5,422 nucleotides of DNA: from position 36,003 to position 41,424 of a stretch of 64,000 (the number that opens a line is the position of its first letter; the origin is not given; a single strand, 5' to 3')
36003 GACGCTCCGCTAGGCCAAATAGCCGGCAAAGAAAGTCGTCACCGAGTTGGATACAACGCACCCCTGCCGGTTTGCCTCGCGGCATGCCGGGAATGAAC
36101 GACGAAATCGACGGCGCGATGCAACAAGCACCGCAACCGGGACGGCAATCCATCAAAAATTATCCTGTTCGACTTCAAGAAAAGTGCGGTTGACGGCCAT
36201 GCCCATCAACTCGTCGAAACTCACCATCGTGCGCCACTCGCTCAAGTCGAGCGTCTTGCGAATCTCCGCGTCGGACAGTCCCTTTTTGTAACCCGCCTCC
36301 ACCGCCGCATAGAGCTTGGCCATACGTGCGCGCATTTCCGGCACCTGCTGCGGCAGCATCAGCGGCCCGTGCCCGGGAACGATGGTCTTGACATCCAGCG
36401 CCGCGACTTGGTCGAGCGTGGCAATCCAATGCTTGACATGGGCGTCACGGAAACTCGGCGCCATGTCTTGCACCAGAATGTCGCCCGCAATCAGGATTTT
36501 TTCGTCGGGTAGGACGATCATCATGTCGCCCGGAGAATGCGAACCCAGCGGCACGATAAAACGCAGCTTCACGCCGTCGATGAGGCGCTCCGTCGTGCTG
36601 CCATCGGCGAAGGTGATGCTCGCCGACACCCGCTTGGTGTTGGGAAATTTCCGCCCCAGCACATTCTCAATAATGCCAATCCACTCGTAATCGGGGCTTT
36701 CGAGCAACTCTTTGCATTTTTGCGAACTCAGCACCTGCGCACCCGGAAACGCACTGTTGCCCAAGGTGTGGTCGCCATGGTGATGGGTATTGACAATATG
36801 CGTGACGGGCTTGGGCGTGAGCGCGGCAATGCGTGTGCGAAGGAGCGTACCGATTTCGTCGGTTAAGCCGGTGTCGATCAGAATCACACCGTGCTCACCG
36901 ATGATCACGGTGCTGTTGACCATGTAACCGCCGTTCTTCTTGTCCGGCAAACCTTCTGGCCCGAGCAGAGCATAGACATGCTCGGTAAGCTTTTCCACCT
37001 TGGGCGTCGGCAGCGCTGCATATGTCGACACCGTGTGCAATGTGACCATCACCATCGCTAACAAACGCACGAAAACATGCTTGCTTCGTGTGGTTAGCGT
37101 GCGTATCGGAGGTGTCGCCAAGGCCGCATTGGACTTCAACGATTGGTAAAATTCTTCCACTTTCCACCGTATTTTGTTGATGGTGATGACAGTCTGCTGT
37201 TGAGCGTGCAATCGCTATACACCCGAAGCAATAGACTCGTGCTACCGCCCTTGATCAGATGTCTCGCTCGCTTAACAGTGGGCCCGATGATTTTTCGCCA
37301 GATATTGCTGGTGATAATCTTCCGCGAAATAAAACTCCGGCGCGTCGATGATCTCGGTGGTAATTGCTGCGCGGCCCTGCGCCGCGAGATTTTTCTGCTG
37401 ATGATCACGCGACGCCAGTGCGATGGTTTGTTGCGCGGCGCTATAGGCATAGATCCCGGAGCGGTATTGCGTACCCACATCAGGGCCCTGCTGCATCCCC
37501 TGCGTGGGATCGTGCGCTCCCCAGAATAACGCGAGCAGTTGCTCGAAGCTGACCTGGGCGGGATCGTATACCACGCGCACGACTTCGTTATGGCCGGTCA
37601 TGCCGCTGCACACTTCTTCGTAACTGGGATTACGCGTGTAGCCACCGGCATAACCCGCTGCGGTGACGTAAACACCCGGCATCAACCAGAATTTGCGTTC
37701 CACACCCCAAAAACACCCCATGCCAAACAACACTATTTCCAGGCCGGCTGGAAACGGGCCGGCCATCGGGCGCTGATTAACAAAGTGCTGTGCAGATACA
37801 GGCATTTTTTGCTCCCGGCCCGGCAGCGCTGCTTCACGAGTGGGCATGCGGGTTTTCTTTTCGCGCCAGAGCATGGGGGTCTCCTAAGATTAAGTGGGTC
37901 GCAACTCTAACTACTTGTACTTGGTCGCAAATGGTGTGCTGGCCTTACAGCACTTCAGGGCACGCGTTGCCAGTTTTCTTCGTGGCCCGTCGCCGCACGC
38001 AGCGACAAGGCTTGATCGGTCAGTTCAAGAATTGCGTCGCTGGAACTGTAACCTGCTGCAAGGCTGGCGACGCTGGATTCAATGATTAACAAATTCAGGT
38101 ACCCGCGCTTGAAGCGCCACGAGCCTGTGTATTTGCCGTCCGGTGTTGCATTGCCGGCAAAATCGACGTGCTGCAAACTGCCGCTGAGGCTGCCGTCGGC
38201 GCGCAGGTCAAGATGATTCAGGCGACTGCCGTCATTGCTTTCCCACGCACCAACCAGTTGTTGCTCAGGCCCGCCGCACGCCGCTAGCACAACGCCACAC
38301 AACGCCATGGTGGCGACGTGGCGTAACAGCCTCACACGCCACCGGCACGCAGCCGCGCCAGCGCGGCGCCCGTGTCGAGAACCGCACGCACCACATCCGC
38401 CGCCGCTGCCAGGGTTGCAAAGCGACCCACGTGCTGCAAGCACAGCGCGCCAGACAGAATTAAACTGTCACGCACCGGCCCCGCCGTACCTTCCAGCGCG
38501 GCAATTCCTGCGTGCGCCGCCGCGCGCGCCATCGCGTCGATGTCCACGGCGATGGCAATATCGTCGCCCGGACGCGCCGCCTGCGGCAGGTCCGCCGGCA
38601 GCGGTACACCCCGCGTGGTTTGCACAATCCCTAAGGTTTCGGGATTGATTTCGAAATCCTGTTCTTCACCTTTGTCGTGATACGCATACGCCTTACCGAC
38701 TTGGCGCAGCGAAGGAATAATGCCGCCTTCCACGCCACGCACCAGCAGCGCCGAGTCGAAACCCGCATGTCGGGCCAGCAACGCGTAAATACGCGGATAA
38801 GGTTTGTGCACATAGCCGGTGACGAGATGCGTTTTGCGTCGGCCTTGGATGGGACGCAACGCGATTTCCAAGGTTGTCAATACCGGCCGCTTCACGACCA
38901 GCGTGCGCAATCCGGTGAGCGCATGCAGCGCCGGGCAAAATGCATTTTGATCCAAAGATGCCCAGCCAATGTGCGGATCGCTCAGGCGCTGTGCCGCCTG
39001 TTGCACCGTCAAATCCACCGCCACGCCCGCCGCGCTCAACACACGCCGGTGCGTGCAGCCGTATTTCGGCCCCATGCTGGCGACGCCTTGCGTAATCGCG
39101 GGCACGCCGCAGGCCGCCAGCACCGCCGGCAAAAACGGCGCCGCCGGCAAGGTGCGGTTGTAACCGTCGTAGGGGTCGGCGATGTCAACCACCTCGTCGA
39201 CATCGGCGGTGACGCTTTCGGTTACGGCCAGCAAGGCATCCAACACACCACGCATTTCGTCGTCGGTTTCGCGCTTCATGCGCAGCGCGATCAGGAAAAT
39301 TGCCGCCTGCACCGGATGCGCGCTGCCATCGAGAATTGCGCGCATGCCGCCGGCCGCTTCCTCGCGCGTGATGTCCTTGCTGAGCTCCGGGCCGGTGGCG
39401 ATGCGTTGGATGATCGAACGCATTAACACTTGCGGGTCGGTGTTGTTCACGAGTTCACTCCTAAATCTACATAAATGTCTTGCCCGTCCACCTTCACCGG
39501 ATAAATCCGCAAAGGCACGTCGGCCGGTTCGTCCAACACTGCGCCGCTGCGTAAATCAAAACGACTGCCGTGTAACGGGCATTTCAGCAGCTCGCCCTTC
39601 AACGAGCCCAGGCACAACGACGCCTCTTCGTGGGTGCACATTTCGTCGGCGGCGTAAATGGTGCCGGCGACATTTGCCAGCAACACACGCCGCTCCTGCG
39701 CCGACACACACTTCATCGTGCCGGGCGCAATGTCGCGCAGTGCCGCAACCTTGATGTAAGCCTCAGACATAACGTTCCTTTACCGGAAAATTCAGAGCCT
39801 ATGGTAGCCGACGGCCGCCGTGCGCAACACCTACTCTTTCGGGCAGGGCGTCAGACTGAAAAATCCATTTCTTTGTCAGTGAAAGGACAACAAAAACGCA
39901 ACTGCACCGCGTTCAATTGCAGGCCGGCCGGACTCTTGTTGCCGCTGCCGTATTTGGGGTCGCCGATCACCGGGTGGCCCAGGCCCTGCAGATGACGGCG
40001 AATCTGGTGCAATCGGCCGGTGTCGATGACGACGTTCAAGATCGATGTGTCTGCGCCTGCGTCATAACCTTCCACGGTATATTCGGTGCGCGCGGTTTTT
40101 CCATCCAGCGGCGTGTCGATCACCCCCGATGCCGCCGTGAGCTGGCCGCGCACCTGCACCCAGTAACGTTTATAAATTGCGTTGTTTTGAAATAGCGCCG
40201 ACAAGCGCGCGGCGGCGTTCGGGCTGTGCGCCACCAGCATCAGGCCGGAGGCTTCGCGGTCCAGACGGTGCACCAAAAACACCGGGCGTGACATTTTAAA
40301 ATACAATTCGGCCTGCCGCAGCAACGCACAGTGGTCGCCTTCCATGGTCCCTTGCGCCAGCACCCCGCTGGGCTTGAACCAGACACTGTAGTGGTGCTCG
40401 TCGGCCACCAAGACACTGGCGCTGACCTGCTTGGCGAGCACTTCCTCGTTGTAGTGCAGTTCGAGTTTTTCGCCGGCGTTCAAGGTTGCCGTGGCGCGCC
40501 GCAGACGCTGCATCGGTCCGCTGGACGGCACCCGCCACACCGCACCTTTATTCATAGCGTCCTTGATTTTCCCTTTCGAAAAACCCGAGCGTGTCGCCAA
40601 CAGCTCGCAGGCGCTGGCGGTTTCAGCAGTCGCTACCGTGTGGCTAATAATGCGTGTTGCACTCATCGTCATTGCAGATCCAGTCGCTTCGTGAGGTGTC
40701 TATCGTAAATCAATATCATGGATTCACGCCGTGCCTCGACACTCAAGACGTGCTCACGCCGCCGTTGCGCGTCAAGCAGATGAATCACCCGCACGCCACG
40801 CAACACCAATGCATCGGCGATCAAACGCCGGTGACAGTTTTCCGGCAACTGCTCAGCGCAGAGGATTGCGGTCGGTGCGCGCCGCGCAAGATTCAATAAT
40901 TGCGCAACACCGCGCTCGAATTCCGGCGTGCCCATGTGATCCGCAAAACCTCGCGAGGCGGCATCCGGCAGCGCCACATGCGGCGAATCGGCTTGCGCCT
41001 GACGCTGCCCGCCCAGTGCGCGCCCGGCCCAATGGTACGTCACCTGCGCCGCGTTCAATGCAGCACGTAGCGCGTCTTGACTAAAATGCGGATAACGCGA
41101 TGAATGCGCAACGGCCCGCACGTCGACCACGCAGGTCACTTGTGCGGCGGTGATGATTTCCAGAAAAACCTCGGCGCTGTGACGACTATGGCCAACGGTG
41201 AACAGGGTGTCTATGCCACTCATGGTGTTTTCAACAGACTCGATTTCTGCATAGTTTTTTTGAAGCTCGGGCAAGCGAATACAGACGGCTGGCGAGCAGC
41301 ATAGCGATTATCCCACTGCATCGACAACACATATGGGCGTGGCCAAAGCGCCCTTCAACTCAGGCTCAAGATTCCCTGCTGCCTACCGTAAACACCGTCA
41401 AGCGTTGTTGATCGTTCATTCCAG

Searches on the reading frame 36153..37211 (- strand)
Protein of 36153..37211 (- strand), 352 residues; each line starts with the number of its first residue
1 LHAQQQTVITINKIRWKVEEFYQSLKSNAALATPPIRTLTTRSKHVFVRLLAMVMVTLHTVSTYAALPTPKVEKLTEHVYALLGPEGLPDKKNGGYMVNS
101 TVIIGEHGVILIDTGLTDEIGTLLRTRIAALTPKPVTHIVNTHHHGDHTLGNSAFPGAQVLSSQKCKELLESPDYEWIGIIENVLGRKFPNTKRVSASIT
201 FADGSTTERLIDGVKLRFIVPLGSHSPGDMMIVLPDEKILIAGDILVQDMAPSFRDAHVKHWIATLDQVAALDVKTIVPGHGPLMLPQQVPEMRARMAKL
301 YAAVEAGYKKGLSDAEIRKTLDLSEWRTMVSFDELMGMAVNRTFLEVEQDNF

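Call 66: search_protein_families(library=pfam, proteins=[window:36153-37211:-], max_evalue=0.001)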
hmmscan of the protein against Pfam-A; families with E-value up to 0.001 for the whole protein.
window:36153-37211:- (352 aa): 2 families
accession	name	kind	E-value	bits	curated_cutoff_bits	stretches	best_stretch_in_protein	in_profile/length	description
PF00753.33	Lactamase_B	-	4.1e-27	95.8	22.7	1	94-281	2-196/196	Metallo-beta-lactamase superfamily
PF19583.5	ODP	-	7.3e-05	23.2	27.2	0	98-248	3-139/194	ODP family beta lactamase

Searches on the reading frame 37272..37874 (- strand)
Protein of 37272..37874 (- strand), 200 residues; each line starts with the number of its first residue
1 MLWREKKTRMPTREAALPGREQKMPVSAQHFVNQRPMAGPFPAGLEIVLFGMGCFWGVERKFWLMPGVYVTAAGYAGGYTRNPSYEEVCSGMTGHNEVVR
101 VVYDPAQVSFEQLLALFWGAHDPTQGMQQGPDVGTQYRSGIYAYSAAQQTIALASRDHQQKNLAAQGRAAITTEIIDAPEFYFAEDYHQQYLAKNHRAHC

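Call 66: search_protein_families(library=pfam, proteins=[window:37272-37874:-], max_evalue=0.001)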
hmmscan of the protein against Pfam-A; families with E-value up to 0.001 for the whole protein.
window:37272-37874:- (200 aa): 1 family
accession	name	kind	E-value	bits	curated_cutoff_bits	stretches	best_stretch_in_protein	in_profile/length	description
PF01625.27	PMSR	-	1.7e-58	197.6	23.7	1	48-200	2-152/153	Peptide methionine sulfoxide reductase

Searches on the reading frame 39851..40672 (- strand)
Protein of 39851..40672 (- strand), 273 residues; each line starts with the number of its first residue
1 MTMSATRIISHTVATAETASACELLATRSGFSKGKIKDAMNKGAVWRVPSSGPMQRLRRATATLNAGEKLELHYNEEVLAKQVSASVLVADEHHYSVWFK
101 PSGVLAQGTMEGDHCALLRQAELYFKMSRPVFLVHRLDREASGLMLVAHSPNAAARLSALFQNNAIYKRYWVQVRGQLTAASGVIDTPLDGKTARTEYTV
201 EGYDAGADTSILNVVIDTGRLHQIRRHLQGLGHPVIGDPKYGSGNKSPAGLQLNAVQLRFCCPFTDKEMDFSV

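Call 19: search_protein_families(library=pfam, proteins=[window:39851-40672:-], max_evalue=0.1)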
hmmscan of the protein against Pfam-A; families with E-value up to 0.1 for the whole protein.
window:39851-40672:- (273 aa): 1 family
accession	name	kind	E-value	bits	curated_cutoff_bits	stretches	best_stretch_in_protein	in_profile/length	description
PF00849.27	PseudoU_synth_2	-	4.3e-26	92.4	26.8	1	94-229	1-151/152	RNA pseudouridylate synthase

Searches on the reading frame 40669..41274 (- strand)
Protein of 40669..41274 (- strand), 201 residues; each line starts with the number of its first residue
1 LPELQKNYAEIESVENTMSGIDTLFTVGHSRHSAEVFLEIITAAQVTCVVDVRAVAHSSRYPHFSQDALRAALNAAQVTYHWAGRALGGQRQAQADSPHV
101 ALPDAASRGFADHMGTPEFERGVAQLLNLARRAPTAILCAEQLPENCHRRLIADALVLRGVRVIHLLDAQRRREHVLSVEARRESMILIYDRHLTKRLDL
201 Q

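Call 19: search_protein_families(library=pfam, proteins=[window:40669-41274:-], max_evalue=0.1)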
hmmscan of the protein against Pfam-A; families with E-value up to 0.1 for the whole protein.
window:40669-41274:- (201 aa): 2 families
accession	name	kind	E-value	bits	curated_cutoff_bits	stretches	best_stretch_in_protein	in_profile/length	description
PF04343.18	DUF488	-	7.1e-26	91.7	22.2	1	35-156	3-121/121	Domain of unknown function DUF488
PF22751.1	DUF488-N3a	-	0.00014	22.6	27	1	107-157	64-115/118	Active DUF488-N3 subclade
